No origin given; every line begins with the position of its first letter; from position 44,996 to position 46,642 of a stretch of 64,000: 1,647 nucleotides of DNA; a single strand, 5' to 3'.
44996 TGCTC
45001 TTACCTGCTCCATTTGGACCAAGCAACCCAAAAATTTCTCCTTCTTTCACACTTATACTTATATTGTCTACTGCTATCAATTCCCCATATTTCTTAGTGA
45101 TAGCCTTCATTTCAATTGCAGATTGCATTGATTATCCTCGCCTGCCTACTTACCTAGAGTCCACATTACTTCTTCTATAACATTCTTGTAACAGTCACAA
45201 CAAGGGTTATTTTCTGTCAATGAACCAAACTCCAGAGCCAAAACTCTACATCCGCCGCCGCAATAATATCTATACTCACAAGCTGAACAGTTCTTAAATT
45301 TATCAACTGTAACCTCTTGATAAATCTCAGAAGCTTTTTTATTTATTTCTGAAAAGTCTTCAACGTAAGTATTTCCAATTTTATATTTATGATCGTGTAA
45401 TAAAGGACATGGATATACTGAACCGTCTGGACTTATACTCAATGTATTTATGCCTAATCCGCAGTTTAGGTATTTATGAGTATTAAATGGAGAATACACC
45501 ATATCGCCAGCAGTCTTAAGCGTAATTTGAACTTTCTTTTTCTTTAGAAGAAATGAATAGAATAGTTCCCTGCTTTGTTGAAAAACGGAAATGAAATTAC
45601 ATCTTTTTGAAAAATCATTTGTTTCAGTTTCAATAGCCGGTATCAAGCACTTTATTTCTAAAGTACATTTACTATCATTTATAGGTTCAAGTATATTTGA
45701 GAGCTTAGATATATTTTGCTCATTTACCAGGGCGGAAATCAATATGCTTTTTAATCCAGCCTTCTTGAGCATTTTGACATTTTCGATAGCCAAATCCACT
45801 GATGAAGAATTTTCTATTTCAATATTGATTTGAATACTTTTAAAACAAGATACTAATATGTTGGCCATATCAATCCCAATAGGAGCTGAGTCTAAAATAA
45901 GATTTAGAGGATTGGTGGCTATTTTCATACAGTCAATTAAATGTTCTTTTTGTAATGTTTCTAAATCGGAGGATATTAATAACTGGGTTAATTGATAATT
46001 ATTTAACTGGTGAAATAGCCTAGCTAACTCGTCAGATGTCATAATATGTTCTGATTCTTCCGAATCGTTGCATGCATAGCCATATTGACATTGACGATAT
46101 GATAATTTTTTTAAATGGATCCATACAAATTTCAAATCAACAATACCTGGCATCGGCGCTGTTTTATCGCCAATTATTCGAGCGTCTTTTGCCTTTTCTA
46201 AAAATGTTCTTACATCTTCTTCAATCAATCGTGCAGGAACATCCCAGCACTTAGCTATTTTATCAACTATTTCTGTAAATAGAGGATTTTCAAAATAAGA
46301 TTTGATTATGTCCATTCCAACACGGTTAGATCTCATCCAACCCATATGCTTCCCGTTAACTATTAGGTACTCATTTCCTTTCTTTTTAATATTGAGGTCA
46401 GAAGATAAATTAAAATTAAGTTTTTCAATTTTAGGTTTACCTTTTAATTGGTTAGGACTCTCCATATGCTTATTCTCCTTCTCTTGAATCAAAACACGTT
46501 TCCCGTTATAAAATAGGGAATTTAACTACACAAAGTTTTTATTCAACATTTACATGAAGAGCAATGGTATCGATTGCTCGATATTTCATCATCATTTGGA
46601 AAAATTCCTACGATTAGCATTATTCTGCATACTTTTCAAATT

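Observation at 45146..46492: Second RRE-bearing SPASM protein whose radical-SAM cysteine triad appears degenerate (Cx5C)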

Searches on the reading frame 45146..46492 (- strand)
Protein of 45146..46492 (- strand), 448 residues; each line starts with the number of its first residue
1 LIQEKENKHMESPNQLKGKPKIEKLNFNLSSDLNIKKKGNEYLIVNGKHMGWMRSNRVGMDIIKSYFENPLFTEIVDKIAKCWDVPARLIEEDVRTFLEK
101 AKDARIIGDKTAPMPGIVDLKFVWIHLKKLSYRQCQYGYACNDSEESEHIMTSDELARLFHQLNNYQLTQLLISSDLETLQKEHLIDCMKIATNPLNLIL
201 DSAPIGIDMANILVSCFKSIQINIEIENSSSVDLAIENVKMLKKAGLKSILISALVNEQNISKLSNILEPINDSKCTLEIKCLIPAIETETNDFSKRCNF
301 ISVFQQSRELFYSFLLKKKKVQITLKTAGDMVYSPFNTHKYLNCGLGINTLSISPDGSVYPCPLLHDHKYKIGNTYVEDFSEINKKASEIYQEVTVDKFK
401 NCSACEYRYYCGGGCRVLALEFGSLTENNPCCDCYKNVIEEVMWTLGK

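Call 4: search_protein_families(library=pfam, proteins=[window:45146-46492:-], max_evalue=0.01)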
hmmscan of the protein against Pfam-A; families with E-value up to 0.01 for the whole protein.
window:45146-46492:- (448 aa): 3 families
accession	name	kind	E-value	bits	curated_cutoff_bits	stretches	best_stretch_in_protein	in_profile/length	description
PF13186.11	SPASM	-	3.7e-08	34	21.5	1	344-405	1-66/67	Iron-sulfur cluster-binding domain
PF05402.18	PqqD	-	7.5e-06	26.6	23.4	1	42-107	2-67/67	Coenzyme PQQ synthesis protein D (PqqD)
PF01753.24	zf-MYND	-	0.0081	16.6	22.7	0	397-419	9-31/39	MYND finger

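Call 5: search_protein_families(library=ncbifam, proteins=[window:45146-46492:-], max_evalue=0.01)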
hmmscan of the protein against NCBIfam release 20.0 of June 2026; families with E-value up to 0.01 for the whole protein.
window:45146-46492:- (448 aa): 39 families (the best 25 are shown)
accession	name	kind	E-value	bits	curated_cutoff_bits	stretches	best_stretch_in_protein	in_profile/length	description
TIGR04085.1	rSAM_more_4Fe4S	domain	2.5e-15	56.7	27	1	344-431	1-92/93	SPASM domain-containing protein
TIGR04163.1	rSAM_cobopep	equivalog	1.8e-14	53.3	375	1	344-443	314-416/428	peptide-modifying radical SAM enzyme CbpB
NF040492.1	not_ScfB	exception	3.7e-14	52.5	855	1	208-423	204-423/450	ScfB-related radical SAM/SPASM orphan maturase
TIGR04064.1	rSAM_nif11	equivalog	1.2e-13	50.7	518.7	1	328-419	318-404/459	nif11-like peptide radical SAM maturase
TIGR03962.1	mycofact_rSAM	equivalog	9.9e-13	48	265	1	221-436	123-333/339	mycofactocin radical SAM maturase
NF047865.1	rSAM_PapB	equivalog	3e-11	43.1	340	1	228-416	135-317/330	PapB family radical SAM/SPASM ranthipeptide maturase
TIGR03974.1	rSAM_six_Cys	equivalog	3.5e-11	42.7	425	1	278-425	278-426/451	thioether cross-link-forming SCIFF peptide maturase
NF050035.1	rSAM_WgK_link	exception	5.6e-11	42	650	1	338-427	263-356/367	radical SAM/SPASM peptide maturase WgkB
NF045574.1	sacti_mat_StsB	exception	5.6e-11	41.9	625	1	231-425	217-406/466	StsB family radical SAM/SPASM domain sactipeptide maturase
NF041298.1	rSAM_mat_DynA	equivalog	1.4e-10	40.7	450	1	227-442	131-349/356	dynobactin maturation radical SAM/SPASM protein DynA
TIGR04340.1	rSAM_ACGX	hypoth_equivalog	1.7e-10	40.7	400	1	226-436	125-339/341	radical SAM/SPASM domain protein, ACGX system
TIGR04084.1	rSAM_AF0577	subfamily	2.1e-10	40.1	225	1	231-417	114-287/347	TIGR04084 family radical SAM/SPASM domain-containing protein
TIGR04083.1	rSAM_pep_methan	hypoth_equivalog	6.1e-10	38.5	300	1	235-443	129-340/376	TIGR04083 family peptide-modifying radical SAM enzyme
TIGR04133.1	rSAM_w_lipo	hypoth_equivalog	6.8e-10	38.4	425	1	227-416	145-332/350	TIGR04133 family radical SAM/SPASM protein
TIGR04055.1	rSAM_NirJ2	equivalog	8.5e-10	38.7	500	1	227-422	118-310/326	putative heme d1 biosynthesis radical SAM protein NirJ2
TIGR04304.1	GeoRSP_SPASM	equivalog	2e-09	37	300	1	342-432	203-292/293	GeoRSP system SPASM domain protein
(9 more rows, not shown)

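Call 6: find_homologous_proteins(query=window:45146-46492:-, max_evalue=0.001)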
Query window:45146-46492:- (448 aa): 13 proteins with E <= 0.001 among 7029 candidates.
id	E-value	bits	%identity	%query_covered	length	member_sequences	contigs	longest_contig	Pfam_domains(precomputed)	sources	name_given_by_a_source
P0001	2.8e-296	1000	100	98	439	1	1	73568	PF13186.12,PF05402.19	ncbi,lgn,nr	ncbi:MAG: SPASM domain-containing protein [Acidobacteriota bacterium]|nr:SPASM domain-containing pro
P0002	4.9e-19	87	32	49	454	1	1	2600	PF13186.12,PF04055.28,PF13353.12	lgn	-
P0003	9.7e-16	76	26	50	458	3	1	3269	PF13186.12,PF04055.28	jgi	jgi:radical SAM protein with 4Fe4S-binding SPASM domain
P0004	5.2e-15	73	49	17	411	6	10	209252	PF13186.12,PF04055.28,PF13353.12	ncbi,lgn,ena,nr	ncbi:MAG: radical SAM protein [Lachnospiraceae bacterium]|nr:radical SAM protein [Lachnospiraceae ba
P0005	9.3e-12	63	45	17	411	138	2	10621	PF13186.12,PF04055.28,PF13353.12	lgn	-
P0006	1.1e-10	59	23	72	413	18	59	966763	PF13186.12,PF04055.28,PF13353.12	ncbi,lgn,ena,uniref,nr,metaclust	ncbi:radical SAM/SPASM domain-containing protein [Parvibacter caecicola]|uniref:Radical SAM protein 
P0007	2.0e-9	55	37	22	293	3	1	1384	PF13186.12,PF04055.28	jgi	-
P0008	4.4e-7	47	24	58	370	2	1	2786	PF13186.12,PF04055.28,PF13353.12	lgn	-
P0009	1.9e-6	45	28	44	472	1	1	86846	PF13186.12,PF04055.28,PF13353.12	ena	-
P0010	1.9e-6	45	36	17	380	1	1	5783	PF04055.28,PF13353.12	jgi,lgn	jgi:radical SAM protein with 4Fe4S-binding SPASM domain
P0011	2.9e-5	41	27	23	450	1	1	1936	PF04055.28,PF13353.12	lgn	-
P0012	4.6e-4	37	24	48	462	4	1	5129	PF04055.28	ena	-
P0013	9.5e-4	36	31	17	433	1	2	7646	PF04055.28,PF13353.12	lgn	-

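Call 7: search_solved_structures(query=window:45146-46492:-, max_evalue=1, show_alignments=3)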
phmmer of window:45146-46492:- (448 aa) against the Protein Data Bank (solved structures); distinct sequences matched with E-value up to 1: 5.
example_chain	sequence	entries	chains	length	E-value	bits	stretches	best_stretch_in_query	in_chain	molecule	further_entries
5wgg_A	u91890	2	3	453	2.7e-11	46.2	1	206-444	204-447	Radical SAM domain protein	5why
4k37_A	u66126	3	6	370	7e-05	25.1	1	272-440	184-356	Anaerobic sulfatase-maturating enzyme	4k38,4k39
4k36_A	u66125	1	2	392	8e-05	24.9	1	272-440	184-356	Anaerobic sulfatase-maturating enzyme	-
4v8p_BT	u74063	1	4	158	0.067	15.3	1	400-447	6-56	RPL24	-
6c8v_A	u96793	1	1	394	0.73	11.8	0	343-433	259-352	Coenzyme PQQ synthesis protein E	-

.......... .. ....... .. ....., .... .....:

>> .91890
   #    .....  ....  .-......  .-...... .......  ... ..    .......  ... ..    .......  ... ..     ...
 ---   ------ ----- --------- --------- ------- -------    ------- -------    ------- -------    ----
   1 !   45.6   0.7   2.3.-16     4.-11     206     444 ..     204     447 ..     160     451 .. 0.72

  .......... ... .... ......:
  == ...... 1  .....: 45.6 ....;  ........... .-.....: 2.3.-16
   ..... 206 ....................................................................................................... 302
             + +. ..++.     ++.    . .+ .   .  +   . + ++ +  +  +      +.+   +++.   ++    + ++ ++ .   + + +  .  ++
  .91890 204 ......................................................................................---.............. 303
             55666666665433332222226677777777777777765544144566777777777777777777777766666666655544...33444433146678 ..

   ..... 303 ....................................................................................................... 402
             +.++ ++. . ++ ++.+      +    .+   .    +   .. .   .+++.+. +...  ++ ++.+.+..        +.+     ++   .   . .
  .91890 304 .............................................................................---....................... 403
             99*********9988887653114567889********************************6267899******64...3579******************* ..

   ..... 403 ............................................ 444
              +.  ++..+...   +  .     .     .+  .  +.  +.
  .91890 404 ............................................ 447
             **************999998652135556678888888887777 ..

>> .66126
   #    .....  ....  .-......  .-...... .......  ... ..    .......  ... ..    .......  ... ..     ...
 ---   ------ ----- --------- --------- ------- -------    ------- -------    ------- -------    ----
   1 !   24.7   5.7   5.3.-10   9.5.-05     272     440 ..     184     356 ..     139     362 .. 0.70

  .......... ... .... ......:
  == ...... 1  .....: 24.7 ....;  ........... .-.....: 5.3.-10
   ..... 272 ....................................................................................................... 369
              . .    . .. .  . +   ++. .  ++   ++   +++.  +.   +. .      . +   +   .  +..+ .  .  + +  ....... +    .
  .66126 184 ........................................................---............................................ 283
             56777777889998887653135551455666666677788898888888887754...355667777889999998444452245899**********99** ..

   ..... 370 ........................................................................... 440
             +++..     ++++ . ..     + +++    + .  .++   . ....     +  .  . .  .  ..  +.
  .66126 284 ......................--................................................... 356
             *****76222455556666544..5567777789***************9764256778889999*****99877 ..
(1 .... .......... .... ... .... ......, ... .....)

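Call 18: find_encoding_contigs(protein=P0001, flank=10000, max_places=4)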
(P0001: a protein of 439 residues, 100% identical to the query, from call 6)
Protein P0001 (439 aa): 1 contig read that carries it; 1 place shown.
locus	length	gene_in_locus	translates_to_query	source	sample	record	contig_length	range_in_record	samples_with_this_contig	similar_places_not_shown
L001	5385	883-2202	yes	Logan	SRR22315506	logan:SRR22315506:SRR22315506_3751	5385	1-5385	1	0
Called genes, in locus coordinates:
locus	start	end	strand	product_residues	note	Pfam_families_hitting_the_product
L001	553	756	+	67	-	-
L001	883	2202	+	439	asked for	PF05402:PqqD (faint), PF13186:SPASM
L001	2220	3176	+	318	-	PF00005:ABC_tran, PF13175:AAA_15 (faint), PF13304:AAA_21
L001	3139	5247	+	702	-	PF12698:ABC2_membrane_3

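Call 25: search_protein_representatives(protein=window:45146-46492:-)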
Query: 448 residues. Proteins with E-value up to 0.001 (for the whole library): 3034; up to 1e-10: 348; up to 1e-30: 6. The best 150 are listed.
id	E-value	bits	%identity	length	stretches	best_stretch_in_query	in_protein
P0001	8.8e-297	1000.2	100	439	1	10-448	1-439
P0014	2.4e-42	161.8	31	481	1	33-447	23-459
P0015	2.2e-40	155.3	25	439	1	29-445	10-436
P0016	1.6e-37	145.9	27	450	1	27-440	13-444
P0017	1.0e-34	136.6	26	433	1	37-445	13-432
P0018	2.7e-33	132.0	27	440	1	36-447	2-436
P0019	8.0e-30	120.5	27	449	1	41-443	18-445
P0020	1.2e-28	116.6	27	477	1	36-446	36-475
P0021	5.0e-28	114.6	27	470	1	31-446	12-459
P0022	2.4e-27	112.3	29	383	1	113-447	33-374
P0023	4.4e-27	111.5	26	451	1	30-447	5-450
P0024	1.1e-26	110.2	25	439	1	33-436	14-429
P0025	3.6e-26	108.5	32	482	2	321-446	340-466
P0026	7.9e-26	107.3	26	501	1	35-439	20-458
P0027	8.5e-26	107.2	27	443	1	35-445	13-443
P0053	1.3e-19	86.9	28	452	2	225-442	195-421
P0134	2.6e-14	69.4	24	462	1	149-440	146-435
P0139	3.8e-14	68.8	35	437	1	341-445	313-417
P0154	8.5e-14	67.7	25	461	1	29-445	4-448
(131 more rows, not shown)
